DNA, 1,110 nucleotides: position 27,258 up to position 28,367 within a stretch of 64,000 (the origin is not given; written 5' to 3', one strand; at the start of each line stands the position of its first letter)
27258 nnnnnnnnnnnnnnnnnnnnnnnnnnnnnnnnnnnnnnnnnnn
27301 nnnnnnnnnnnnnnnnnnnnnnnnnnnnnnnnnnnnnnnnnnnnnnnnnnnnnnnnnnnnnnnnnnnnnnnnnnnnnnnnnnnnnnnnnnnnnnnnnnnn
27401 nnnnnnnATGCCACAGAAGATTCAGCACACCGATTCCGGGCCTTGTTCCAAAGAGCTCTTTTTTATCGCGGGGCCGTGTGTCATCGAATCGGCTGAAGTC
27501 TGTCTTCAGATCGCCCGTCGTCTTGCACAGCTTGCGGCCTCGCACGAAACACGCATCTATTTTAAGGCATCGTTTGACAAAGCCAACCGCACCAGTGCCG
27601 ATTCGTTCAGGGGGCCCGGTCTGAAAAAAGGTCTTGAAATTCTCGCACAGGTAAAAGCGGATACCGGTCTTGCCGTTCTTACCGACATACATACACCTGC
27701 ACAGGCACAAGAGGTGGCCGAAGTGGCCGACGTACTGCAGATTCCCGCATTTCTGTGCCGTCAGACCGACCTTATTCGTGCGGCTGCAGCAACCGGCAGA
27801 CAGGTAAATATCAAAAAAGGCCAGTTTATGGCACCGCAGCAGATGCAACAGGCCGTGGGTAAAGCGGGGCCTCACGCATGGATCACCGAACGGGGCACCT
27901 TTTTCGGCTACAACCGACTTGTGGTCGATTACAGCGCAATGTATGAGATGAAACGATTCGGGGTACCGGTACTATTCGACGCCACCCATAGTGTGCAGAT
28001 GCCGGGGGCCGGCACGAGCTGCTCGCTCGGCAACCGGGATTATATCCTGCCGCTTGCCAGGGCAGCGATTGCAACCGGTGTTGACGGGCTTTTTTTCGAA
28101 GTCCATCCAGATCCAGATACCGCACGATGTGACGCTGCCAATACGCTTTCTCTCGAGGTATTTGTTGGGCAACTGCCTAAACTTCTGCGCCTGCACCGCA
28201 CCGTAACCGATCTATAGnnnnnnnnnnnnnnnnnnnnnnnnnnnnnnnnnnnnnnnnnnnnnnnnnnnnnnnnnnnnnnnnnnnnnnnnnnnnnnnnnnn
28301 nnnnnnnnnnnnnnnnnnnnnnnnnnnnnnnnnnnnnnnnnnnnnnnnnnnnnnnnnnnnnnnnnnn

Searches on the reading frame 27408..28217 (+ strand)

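Call 51: search_protein_families(library=pfam, proteins=[window:27408-28217:+], max_evalue=0.0001)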
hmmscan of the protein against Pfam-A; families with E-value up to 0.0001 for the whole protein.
window:27408-28217:+ (269 aa): 1 family
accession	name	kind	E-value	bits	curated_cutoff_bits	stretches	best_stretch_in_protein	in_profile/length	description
PF00793.26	DAHP_synth_1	-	1.1e-64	218.4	25.5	1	16-253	17-255/270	DAHP synthetase I family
